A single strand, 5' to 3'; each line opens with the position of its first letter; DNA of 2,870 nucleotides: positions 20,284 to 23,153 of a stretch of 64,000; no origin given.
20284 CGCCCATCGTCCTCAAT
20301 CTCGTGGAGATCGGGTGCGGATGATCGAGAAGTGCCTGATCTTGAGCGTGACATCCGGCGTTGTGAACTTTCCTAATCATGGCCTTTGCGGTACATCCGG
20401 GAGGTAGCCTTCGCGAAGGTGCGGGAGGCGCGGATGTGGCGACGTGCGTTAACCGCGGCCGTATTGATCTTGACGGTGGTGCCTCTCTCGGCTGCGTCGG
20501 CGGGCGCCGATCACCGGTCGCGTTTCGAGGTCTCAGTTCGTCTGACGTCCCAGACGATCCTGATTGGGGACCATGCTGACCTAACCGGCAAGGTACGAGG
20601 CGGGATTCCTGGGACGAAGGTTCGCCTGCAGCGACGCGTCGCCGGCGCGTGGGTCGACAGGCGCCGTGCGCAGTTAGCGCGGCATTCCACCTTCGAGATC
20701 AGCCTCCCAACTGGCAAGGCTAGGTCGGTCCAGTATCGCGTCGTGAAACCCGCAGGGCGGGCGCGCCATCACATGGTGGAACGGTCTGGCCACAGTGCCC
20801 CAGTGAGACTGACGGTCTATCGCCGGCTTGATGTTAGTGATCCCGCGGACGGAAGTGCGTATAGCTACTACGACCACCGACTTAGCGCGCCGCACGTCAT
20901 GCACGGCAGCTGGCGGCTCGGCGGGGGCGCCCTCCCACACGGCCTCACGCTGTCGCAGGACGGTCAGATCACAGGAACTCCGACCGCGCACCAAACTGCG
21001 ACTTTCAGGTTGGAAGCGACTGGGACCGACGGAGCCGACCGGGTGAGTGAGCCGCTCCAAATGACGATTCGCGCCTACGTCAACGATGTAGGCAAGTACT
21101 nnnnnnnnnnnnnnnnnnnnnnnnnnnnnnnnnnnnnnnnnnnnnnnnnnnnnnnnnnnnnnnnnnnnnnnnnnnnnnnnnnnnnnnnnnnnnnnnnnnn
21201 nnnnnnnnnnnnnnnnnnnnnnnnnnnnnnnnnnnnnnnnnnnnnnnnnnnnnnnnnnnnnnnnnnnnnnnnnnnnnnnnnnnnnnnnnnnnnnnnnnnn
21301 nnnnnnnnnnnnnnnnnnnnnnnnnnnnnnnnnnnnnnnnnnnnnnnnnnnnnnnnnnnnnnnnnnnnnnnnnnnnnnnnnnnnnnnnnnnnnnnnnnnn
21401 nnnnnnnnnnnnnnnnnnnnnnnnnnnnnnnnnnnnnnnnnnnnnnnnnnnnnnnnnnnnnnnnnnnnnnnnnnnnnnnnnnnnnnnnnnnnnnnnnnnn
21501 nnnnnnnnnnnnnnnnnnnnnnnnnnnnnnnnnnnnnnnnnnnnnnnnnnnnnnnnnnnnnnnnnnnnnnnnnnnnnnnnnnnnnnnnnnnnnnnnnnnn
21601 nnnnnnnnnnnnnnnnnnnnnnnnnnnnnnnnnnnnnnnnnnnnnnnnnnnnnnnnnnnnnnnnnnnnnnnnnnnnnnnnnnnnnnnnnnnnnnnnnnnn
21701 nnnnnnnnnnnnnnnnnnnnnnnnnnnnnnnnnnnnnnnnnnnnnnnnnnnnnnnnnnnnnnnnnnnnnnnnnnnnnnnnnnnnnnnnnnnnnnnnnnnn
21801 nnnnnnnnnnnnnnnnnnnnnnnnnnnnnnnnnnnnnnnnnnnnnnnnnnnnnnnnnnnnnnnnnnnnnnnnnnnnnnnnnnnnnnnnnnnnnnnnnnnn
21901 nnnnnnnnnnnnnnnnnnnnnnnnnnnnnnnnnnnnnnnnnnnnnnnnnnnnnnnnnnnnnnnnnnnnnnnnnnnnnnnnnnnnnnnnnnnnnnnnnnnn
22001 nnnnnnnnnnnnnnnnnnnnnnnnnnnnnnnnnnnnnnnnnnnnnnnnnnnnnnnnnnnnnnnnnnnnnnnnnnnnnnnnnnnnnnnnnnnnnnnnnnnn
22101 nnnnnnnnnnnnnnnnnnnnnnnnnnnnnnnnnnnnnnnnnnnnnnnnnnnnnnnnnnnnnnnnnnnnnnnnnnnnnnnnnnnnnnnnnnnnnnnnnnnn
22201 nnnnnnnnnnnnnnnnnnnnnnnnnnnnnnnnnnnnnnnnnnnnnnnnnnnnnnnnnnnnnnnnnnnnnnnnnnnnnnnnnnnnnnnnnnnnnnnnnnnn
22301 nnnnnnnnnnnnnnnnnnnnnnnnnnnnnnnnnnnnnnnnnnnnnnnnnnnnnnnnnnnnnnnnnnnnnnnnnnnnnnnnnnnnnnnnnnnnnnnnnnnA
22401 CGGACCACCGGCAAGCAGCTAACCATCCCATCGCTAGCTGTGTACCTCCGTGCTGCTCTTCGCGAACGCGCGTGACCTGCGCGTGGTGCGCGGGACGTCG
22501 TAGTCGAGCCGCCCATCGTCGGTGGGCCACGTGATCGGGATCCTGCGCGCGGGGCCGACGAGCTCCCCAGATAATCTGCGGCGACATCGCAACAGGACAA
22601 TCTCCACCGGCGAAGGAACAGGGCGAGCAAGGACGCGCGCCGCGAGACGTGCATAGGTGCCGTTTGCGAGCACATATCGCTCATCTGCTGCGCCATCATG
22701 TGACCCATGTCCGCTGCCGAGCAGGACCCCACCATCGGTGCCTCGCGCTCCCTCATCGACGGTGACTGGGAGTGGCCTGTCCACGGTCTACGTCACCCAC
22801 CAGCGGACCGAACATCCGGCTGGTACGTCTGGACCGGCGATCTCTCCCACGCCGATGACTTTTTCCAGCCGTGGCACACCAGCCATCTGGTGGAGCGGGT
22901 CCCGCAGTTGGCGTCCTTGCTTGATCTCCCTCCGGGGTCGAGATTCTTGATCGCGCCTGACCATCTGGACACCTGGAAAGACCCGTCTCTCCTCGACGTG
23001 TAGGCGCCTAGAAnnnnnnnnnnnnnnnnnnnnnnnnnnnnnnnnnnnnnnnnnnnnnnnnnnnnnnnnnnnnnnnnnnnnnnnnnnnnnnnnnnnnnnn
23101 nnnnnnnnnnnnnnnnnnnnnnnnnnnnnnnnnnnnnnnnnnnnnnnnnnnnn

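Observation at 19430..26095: A ~6.7 kb lower-GC gene block sits between the DUF3046 gene and recA, which are normally adjacent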

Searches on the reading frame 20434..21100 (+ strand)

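Call 65: search_protein_families(library=pfam, proteins=[window:20434-21100:+], max_evalue=5)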
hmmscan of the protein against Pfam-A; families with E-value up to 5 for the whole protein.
window:20434-21100:+ (222 aa): 1 family
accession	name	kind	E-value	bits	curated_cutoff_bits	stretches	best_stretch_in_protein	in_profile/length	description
PF05345.18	He_PIG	-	1.7e-08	35.2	24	1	159-208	40-91/96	Putative Ig domain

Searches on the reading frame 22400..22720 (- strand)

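Call 80: search_protein_families(library=pfam, proteins=[window:22400-22720:-, window:22437-22718:-], max_evalue=0.1)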
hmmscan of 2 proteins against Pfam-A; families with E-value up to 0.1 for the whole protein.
window:22400-22720:- (107 aa): 0 families

window:22437-22718:- (94 aa): 1 family
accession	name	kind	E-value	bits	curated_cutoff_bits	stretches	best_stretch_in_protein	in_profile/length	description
PF01266.30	DAO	-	0.067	13.1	27.9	1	9-80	190-263/353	FAD dependent oxidoreductase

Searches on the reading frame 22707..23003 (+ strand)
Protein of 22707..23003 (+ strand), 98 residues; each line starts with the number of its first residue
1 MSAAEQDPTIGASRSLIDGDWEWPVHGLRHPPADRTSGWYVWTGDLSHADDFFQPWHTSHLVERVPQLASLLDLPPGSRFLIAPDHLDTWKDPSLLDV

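Call 7: search_protein_families(library=pfam, proteins=[window:22707-23003:+], max_evalue=0.01)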
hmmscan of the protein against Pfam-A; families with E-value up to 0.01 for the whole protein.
window:22707-23003:+ (98 aa): 1 family
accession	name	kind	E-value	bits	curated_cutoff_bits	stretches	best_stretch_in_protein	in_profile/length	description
PF24719.1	Imm33-like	-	5.3e-25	87.7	27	1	4-92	16-103/103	Imm33-like domain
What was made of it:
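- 22707..23003 (+): Imm33-like protein (98 aa, Trp-rich). PF24719 E 5e-25 (call 7).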

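Call 29: search_protein_families(library=ncbifam, proteins=[window:22707-23003:+], max_evalue=0.05)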
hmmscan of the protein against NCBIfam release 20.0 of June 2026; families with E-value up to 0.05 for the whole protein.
window:22707-23003:+ (98 aa): 0 families

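Call 47: search_solved_structures(query=window:22707-23003:+, max_evalue=1)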
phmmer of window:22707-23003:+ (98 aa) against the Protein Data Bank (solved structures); distinct sequences matched with E-value up to 1: 1.
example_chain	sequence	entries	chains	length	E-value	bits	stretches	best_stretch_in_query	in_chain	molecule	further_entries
3m8u_A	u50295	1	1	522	0.58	13.5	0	10-59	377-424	Heme-binding protein A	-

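Call 54: search_protein_families(library=padloc, proteins=[window:22707-23003:+], max_evalue=0.01)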
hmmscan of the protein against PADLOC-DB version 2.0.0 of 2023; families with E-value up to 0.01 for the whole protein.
window:22707-23003:+ (98 aa): 0 families

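Call 55: search_protein_families(library=phrogs, proteins=[window:22707-23003:+], max_evalue=0.01)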
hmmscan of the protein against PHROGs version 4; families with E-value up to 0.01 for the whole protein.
window:22707-23003:+ (98 aa): 0 families

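Call 70: search_protein_representatives(protein=window:22707-23003:+)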
Query: 98 residues. Proteins with E-value up to 0.001 (for the whole library): 518; up to 1e-10: 198; up to 1e-30: 4. The best 150 are listed.
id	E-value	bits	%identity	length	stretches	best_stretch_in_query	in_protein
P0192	1.4e-39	150.9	69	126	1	4-97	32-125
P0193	4.8e-36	139.5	66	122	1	6-98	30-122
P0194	1.9e-33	131.1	58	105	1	8-97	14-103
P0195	4.6e-33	129.9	62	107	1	10-96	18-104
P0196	8.4e-30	119.3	57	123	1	5-98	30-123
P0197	1.5e-29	118.5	58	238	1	10-97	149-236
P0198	1.1e-28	115.8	58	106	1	7-97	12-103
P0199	6.7e-28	113.2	56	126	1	5-97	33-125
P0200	8.3e-26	106.5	70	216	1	8-71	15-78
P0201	3.3e-25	104.5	54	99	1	9-98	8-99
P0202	9.1e-25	103.1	62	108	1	7-86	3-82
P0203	2.7e-24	101.6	57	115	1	22-97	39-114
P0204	5.7e-24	100.6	59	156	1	21-98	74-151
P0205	1.5e-23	99.2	52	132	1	10-97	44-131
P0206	3.8e-23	97.9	57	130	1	5-80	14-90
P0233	2.5e-18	82.4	54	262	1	21-96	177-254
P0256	4.5e-17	78.4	48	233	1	10-98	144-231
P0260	1.0e-16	77.2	52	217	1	9-96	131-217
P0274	3.0e-16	75.7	50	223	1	7-96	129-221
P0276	3.8e-16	75.4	52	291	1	10-96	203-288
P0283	8.6e-16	74.2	49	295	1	3-96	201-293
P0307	1.3e-14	70.4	46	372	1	22-97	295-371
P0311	2.3e-14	69.6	49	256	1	22-97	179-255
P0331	2.0e-13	66.6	45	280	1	3-97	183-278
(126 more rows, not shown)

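Call 71: search_protein_families(library=pfam, proteins=[P0197, P0233, P0256, P0260, P0274, P0276, P0283, P0307, P0311, P0331], max_evalue=0.001)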
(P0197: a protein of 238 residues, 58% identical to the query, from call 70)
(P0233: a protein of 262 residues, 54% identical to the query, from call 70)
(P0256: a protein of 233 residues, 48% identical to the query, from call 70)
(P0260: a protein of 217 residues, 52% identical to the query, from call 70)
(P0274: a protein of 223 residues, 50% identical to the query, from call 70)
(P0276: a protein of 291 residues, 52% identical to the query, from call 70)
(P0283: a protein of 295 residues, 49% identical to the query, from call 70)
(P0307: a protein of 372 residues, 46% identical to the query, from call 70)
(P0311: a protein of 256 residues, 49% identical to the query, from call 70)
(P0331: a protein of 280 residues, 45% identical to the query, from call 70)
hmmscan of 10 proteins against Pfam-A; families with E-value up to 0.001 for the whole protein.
P0197 (238 aa): 2 families
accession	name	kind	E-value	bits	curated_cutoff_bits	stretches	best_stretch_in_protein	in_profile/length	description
PF24719.1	Imm33-like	-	3.1e-23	82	27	1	161-231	31-103/103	Imm33-like domain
PF14085.11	DUF4265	-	3.3e-23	82.3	27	1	21-135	1-114/115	Domain of unknown function (DUF4265)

P0233 (262 aa): 1 family
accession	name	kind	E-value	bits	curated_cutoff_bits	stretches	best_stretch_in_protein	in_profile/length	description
PF24719.1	Imm33-like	-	1.9e-32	111.6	27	1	148-250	2-103/103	Imm33-like domain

P0256 (233 aa): 1 family
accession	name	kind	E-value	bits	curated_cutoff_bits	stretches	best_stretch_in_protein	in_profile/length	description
PF24719.1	Imm33-like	-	3.1e-30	104.5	27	1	123-225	1-103/103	Imm33-like domain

P0260 (217 aa): 1 family
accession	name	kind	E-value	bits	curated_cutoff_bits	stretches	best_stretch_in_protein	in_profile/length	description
PF24719.1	Imm33-like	-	7.3e-38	129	27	1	112-213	2-103/103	Imm33-like domain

P0274 (223 aa): 1 family
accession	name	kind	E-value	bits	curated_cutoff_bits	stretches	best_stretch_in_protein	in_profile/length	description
PF24719.1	Imm33-like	-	3e-36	123.8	27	1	117-217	3-103/103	Imm33-like domain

P0276 (291 aa): 2 families
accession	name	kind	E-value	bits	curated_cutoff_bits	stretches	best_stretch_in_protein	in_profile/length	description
PF24719.1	Imm33-like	-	7.9e-35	119.3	27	1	183-284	2-103/103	Imm33-like domain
PF14085.11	DUF4265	-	3.1e-16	59.8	27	1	23-136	1-113/115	Domain of unknown function (DUF4265)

P0283 (295 aa): 1 family
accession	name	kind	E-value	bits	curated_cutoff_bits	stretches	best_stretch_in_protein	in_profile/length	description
PF24719.1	Imm33-like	-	2.6e-36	124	27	1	188-289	2-103/103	Imm33-like domain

P0307 (372 aa): 1 family
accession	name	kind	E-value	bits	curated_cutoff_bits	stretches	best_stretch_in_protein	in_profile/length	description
PF24719.1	Imm33-like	-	7.2e-35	119.4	27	1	264-366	1-103/103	Imm33-like domain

P0311 (256 aa): 2 families
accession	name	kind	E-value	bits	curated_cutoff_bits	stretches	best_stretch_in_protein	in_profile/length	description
PF24719.1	Imm33-like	-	5.3e-34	116.6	27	1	149-250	1-103/103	Imm33-like domain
PF09450.16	DUF2019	-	0.00091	19.6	23.3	0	46-113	27-94/105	Domain of unknown function (DUF2019)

P0331 (280 aa): 2 families
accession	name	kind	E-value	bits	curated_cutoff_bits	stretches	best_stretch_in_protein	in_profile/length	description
PF24719.1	Imm33-like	-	7.9e-34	116.1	27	1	172-273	4-103/103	Imm33-like domain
PF14081.11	DUF4262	-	1.7e-10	41.7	28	1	16-121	1-112/127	Domain of unknown function (DUF4262)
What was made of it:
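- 22707..23003 (+): There are 518 representative homologues, mostly stand-alone proteins of 100-130 aa; some are fused to DUF4265, DUF4262 or DUF2019 (calls 70, 71).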
